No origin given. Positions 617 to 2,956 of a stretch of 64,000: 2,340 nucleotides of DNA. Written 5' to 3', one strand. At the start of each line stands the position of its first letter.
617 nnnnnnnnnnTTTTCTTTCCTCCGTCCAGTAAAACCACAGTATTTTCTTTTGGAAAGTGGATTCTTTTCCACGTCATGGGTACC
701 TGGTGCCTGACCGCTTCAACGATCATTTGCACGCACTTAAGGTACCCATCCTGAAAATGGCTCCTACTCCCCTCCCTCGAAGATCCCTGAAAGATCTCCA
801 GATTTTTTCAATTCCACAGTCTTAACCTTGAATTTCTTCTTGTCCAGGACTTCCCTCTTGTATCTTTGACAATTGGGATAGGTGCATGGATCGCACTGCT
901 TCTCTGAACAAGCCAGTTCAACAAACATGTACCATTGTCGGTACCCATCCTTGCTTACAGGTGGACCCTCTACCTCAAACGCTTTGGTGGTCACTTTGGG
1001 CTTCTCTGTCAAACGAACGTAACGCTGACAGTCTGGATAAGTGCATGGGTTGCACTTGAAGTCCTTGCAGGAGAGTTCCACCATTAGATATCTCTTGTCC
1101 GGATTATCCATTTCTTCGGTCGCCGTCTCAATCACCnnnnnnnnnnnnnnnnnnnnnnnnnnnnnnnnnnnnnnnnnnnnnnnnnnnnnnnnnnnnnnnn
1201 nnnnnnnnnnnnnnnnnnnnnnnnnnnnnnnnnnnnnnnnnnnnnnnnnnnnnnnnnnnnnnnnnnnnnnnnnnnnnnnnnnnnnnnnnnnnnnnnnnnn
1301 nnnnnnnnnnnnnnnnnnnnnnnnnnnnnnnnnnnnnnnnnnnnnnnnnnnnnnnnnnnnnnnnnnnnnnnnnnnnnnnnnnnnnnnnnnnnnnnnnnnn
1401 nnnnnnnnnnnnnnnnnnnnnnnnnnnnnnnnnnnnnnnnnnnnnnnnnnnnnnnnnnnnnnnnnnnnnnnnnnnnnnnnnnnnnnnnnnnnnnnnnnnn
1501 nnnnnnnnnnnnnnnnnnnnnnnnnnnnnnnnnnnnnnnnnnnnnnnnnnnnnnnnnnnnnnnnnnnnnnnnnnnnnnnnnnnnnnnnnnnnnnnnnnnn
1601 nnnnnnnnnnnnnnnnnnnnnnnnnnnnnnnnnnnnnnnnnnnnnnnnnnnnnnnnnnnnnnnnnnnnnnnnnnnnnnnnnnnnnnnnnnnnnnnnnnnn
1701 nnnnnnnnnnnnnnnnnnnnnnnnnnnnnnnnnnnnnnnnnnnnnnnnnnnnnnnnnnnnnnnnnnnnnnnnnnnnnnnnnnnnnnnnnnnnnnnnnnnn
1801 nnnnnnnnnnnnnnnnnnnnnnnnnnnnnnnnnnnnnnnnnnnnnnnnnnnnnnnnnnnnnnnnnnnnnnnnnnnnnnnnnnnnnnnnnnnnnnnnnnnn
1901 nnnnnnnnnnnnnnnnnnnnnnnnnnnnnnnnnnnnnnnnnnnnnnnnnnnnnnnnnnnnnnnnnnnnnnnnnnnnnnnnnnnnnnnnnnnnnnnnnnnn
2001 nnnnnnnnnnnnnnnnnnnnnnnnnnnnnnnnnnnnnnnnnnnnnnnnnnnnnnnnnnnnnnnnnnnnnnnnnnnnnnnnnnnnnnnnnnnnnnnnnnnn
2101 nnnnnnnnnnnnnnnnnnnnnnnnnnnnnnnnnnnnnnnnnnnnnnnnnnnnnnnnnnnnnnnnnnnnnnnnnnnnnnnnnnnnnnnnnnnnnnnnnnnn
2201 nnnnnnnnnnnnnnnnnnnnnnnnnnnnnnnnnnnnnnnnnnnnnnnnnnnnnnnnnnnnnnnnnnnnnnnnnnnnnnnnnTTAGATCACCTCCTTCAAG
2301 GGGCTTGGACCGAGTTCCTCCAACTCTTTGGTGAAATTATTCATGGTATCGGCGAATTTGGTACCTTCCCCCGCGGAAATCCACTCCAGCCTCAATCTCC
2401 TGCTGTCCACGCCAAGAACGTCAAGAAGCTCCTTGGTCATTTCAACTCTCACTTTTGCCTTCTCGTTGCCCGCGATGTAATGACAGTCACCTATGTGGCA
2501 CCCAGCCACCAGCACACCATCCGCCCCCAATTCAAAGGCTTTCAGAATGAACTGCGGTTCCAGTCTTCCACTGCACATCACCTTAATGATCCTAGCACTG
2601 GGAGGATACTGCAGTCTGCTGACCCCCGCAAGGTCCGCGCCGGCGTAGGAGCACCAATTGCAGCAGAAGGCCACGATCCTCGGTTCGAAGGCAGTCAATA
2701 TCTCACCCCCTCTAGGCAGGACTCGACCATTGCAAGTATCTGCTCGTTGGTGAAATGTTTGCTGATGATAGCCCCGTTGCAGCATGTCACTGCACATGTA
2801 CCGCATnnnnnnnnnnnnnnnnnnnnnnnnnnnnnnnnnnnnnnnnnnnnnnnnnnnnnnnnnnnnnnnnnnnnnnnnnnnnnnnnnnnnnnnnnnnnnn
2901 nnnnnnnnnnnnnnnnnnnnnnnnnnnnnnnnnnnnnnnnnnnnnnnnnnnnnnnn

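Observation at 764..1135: Unrecognised tandem-duplicated C-x4-C-x2-C-x4-C-QRY protein embedded in the hdr operon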

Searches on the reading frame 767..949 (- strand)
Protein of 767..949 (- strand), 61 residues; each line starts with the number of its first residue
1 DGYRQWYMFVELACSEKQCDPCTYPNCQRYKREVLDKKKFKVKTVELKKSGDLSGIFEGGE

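Call 40: search_solved_structures(query=A3, max_evalue=10, show_alignments=3)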
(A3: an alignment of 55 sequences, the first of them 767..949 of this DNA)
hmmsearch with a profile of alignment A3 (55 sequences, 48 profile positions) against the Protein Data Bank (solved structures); distinct sequences matched with E-value up to 10: 2.
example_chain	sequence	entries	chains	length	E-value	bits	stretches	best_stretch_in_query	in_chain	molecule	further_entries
6pv0_A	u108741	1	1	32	0.28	14.3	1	19-41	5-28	Transcription factor Sp1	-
1u86_A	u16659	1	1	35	0.51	13.4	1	19-33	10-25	Kruppel-like factor 3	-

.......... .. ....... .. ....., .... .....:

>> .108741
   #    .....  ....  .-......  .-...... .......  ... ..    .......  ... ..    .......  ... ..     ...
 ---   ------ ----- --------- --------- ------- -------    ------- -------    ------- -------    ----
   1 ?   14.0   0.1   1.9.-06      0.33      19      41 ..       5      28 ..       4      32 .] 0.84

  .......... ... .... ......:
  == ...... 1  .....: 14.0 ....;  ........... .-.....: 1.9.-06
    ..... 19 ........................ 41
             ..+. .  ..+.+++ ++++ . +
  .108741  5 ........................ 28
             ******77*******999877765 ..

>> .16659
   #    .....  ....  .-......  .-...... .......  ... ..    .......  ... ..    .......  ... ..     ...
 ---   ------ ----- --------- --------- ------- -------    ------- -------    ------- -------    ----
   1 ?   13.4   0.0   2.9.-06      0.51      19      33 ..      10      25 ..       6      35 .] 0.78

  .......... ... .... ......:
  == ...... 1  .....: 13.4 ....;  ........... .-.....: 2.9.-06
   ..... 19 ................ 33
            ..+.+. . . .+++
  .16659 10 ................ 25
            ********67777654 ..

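Call 45: predict_structure(alignment_id=A3)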
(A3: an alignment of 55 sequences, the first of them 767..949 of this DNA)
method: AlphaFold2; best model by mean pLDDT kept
length: 61 residues; sequences in the alignment: 55
mean_pLDDT: 66.7   pTM: 0.35
mean pLDDT of the five models: 66.7, 61.7, 59.3, 59.1, 53.5
residues with pLDDT >= 90: 0; 70-90: 25; 50-70: 35; < 50: 1
segments of 3 or more residues with pLDDT < 50: none
pLDDT, mean of each block of 10 residues (from residue 1): 74 74 72 65 62 57 39
secondary structure, 60 per line:
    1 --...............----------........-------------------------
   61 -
elements in order: H3-17 H28-35

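Call 48: fold_search(model_id=the predicted structure, library=pdb)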
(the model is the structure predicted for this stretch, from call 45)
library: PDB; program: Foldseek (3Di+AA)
matches with E <= 10: 0; with E <= 0.001: 0
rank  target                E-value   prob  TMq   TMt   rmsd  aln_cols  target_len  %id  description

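Call 73: find_homologous_proteins(query=A3, max_evalue=0.1)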
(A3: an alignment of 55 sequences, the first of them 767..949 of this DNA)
Query A3 (55 sequences) (61 aa, profile of the alignment): 93 proteins with E <= 0.1 among 169 candidates.
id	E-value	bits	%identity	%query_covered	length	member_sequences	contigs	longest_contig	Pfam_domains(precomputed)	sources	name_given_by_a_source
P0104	3.3e-34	134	40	77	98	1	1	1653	-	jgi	jgi:hypothetical protein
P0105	1.8e-29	119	41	93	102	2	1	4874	-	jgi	jgi:hypothetical protein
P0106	1.3e-20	91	53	70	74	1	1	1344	-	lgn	-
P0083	8.6e-20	88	62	74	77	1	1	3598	-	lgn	-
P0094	2.8e-19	86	62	43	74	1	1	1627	-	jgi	-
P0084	7.2e-19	85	47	70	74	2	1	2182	-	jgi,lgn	jgi:hypothetical protein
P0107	7.5e-18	82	63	44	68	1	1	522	-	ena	-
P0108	7.8e-18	82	53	77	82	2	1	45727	-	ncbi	ncbi:MAG: hypothetical protein ACUVV6_01525 [Thermoplasmatota archaeon]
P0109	1.0e-17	81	53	77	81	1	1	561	-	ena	-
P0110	1.5e-17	81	40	92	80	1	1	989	-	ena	-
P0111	2.7e-17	80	57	49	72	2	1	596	-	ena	-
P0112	3.1e-17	80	53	77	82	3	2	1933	-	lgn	-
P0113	4.2e-17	79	59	95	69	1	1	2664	-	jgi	jgi:hypothetical protein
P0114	4.5e-17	79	57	49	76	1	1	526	-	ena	-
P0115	4.6e-17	79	51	77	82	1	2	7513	-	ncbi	-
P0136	7.9e-15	72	44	70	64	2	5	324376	-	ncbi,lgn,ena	-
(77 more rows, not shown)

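Call 75: find_encoding_contigs(protein=P0136, flank=7000, max_places=2)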
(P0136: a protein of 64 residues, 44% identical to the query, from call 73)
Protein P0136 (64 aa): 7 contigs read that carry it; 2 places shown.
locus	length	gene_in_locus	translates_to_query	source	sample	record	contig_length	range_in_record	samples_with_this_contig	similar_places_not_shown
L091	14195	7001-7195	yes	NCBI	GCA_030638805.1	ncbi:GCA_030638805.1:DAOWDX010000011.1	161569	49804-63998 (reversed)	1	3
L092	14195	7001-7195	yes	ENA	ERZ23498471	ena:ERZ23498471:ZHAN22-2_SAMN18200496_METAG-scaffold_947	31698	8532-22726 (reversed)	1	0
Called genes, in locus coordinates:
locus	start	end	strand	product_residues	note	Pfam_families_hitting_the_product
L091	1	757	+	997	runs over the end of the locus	PF01266:DAO (weak), PF07992:Pyr_redox_2, PF12831:FAD_oxidored (weak), PF13450:NAD_binding_8 (weak), PF00037:Fer4 (weak), PF13450:NAD_binding_8, PF00037:Fer4, PF14697:Fer4_21, +16 more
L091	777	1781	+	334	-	PF02662:FlpD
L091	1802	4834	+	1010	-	PF12831:FAD_oxidored (weak), PF13450:NAD_binding_8 (weak), PF13187:Fer4_9, PF00037:Fer4 (weak), PF12837:Fer4_6 (weak), PF07992:Pyr_redox_2 (weak), PF07992:Pyr_redox_2, PF13450:NAD_binding_8, +17 more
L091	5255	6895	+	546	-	PF02662:FlpD, PF13237:Fer4_10 (weak), PF12838:Fer4_7 (weak), PF13183:Fer4_8, PF13187:Fer4_9, PF13534:Fer4_17 (weak), PF02754:CCG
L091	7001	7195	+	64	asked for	-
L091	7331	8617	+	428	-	PF07992:Pyr_redox_2 (faint), PF12831:FAD_oxidored (weak)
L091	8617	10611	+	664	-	PF00890:FAD_binding_2 (weak), PF01266:DAO (weak), PF07992:Pyr_redox_2, PF12831:FAD_oxidored (weak), PF13450:NAD_binding_8, PF00037:Fer4, PF12837:Fer4_6, PF14697:Fer4_21, +4 more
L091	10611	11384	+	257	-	PF02662:FlpD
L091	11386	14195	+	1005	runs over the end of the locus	PF01266:DAO (weak), PF07992:Pyr_redox_2, PF12831:FAD_oxidored (weak), PF13450:NAD_binding_8 (weak), PF00037:Fer4, PF07992:Pyr_redox_2, PF13450:NAD_binding_8, PF13738:Pyr_redox_3, +20 more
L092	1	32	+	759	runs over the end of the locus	-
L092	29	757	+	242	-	PF12797:Fer4_2 (faint), PF25160:LdpA_Fe-S-bd (faint), PF14697:Fer4_21, PF00037:Fer4, PF12837:Fer4_6 (weak), PF12838:Fer4_7, PF13187:Fer4_9, PF13237:Fer4_10, +1 more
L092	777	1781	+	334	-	PF02662:FlpD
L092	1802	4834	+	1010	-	PF12831:FAD_oxidored (weak), PF13450:NAD_binding_8 (weak), PF13187:Fer4_9, PF00037:Fer4 (weak), PF12837:Fer4_6 (weak), PF07992:Pyr_redox_2 (weak), PF07992:Pyr_redox_2, PF13450:NAD_binding_8, +14 more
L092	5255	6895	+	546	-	PF02662:FlpD, PF13237:Fer4_10 (weak), PF12838:Fer4_7 (weak), PF13183:Fer4_8, PF13187:Fer4_9, PF13534:Fer4_17 (weak), PF02754:CCG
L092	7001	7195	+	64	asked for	-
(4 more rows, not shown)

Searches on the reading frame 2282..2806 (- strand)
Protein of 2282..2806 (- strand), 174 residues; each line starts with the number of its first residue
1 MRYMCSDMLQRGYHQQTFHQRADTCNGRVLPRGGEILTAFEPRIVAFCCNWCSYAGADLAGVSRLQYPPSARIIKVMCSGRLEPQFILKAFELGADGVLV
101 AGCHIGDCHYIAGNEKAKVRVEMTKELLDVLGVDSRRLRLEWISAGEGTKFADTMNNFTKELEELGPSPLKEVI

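Call 3: search_protein_families(library=pfam, proteins=[window:2282-2806:-], max_evalue=1)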
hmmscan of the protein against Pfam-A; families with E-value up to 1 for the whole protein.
window:2282-2806:- (174 aa): 1 family
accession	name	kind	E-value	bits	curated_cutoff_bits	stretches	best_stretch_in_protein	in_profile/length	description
PF02662.21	FlpD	-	4.5e-56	188.6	22.3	1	44-166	1-123/123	Methyl-viologen-reducing hydrogenase, delta subunit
